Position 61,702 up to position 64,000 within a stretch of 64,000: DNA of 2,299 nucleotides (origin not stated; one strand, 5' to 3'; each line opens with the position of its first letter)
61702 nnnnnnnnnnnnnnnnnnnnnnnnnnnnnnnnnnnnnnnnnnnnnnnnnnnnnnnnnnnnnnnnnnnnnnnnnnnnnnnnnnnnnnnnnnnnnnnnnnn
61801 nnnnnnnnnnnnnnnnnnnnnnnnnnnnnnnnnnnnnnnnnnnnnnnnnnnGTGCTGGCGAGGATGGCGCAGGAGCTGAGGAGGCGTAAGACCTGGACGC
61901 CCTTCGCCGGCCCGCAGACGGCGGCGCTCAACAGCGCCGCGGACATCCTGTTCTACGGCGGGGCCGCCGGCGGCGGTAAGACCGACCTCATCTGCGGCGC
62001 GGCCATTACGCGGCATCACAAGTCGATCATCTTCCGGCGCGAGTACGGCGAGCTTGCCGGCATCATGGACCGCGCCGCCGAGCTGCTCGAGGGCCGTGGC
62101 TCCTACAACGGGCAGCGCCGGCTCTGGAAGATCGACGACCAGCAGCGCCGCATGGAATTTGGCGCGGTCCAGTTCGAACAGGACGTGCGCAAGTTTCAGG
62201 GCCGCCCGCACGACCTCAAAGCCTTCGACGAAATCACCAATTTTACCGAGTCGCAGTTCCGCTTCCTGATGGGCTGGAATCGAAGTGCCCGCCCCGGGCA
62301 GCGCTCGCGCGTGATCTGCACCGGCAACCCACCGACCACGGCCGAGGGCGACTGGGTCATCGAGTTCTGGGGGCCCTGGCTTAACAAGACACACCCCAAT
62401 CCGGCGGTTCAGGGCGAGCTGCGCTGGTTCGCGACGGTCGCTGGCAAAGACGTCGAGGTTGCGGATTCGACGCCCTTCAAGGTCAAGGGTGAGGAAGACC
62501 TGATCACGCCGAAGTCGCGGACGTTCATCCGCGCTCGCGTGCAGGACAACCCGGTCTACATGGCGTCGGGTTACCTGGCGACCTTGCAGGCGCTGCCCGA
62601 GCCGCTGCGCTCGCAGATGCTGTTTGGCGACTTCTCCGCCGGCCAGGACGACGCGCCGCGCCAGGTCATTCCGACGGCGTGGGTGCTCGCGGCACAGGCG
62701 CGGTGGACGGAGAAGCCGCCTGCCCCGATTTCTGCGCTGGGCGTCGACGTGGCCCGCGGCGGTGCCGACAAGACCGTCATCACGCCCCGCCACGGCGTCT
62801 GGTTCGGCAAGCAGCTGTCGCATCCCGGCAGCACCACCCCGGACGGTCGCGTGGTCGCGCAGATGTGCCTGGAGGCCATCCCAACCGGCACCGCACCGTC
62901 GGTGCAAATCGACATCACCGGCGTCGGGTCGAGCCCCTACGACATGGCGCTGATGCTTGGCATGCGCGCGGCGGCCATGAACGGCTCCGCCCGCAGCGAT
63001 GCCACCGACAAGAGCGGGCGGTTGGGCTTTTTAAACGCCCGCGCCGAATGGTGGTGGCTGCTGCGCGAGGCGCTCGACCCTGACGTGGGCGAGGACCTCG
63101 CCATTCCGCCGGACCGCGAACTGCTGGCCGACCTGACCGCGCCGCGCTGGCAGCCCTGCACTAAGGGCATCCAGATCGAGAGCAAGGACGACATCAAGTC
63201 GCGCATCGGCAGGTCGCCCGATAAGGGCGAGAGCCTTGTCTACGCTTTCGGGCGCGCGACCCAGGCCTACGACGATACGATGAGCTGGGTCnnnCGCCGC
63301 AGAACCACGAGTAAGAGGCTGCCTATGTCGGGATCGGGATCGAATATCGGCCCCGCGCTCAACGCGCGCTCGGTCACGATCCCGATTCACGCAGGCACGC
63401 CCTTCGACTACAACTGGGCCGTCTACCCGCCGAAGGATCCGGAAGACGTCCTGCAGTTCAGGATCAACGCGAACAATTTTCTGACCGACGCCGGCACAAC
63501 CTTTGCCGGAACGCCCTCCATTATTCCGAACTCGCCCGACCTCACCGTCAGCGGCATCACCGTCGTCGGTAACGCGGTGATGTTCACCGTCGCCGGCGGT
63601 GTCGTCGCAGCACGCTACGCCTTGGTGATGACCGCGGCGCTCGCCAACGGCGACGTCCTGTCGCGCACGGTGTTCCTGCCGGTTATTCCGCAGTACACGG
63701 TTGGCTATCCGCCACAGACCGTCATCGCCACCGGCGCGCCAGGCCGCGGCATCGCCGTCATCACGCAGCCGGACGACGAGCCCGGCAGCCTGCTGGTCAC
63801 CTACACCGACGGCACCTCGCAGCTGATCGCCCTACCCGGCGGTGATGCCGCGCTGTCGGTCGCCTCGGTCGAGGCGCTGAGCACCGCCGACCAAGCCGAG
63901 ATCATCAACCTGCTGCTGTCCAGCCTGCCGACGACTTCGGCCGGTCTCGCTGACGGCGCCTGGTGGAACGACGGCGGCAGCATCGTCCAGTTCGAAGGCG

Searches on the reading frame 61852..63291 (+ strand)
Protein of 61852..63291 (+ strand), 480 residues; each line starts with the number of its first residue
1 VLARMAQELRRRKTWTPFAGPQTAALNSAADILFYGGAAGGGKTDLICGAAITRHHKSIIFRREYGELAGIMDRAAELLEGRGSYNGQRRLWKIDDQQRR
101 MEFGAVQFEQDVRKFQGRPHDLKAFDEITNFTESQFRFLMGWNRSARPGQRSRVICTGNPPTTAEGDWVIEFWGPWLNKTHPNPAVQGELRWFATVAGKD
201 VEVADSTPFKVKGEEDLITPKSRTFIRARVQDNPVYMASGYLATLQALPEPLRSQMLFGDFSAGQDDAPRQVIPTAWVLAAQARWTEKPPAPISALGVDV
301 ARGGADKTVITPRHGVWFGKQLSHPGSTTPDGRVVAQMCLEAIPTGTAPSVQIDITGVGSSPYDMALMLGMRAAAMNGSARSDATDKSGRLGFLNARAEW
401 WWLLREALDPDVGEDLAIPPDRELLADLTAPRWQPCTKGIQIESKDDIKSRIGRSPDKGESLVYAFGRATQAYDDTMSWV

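Call 72: search_dna_similar(query=window:61852-63291:+, collection=phages, mode=protein, max_rows=12)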
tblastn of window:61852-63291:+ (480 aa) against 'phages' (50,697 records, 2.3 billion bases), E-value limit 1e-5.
Records with a match: 1303; places in all: 1307; records where one place covers at least 80% of the query: 18.
Best place of each record, by identity: <60% 1303.
By first word of the organism name: Escherichia 323; Pseudomonas 186; Salinibacter 184; Salmonella 138; Arthrobacter 84; Vibrio 42; Klebsiella 41; Erwinia 35; Shigella 24; Streptomyces 20; and 58 more.
By host as written in the record: Salinibacter ruber M8 184; - 139; Escherichia coli 95; Pseudomonas aeruginosa 69; Arthrobacter sp. ATCC 21022 65; Escherichia coli K-12 MG1655 43; Pseudomonas aeruginosa PAO1 32; Escherichia coli K-12 17; and 310 more.
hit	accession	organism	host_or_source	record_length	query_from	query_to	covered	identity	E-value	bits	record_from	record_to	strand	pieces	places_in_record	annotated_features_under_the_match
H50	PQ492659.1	Limnohabitans phage DC33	Limnohabitans sp. DCL3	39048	12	466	95%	52.7%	8e-142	455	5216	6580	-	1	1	hypothetical protein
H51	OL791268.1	Phage zth2-2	-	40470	12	466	95%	50.2%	7e-134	432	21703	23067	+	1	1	record has no annotation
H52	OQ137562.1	Caulobacter phage RapA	Caulobacter vibrioides CB15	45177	5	465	96%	49.5%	7e-125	406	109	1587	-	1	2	RapA_gp001c: terminase large subunit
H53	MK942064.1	Caulobacter phage Jess A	Caulobacter vibrioides CB15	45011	5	465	96%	49.5%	7e-125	406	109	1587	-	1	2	terminase large subunit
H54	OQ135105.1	Caulobacter phage BL94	Caulobacter vibrioides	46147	5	465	96%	49.5%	9e-125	406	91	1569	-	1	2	BL94_gp001c: terminase large subunit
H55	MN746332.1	Caulobacter phage SR18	Caulobacter vibrioides CB15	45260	5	465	96%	49.3%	2e-124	405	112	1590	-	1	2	repeat_region | terminase large subunit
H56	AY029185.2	Bordetella phage BPP-1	-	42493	15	466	94%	49.9%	2e-133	431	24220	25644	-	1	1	bbp25: Bbp25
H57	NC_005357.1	Bordetella phage BPP-1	Bordetella bronchiseptica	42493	15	466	94%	49.9%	2e-133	431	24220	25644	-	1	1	terminase family protein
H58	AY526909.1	Bordetella phage BIP-1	-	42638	15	466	94%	49.9%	2e-133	431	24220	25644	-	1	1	none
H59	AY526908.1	Bordetella phage BMP-1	-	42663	15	466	94%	49.9%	2e-133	431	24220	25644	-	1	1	none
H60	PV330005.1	Bordetella phage vB_BbrP_003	Bordetella bronchiseptica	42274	15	466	94%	49.7%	1e-130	423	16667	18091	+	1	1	terminase large subunit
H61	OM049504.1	Acidovorax phage AP1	Paracidovorax oryzae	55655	15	466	94%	49.3%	5e-128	415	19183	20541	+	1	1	TerL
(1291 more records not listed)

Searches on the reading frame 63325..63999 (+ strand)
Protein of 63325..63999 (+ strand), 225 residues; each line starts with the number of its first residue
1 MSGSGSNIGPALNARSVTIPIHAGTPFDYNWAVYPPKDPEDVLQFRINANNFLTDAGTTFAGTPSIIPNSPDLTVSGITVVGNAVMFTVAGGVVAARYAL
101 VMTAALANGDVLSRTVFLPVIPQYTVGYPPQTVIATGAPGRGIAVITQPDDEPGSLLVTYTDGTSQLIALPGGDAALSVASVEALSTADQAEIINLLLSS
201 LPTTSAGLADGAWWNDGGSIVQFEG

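Call 17: search_protein_families(library=pfam, max_evalue=0.001, proteins=[window:63325-63999:+])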
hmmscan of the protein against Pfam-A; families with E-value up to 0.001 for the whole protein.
seq(225 aa): 1 family
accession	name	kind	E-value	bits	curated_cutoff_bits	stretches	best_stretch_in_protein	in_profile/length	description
PF23148.1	Gp77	-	5.6e-11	43.2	27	1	37-118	1-83/84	Podophage GP4 fiber-tail adaptor protein gp77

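Call 18: search_protein_families(library=phrogs, max_evalue=0.00001, proteins=[window:63325-63999:+])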
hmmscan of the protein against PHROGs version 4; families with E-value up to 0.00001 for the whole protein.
seq(225 aa): 0 families
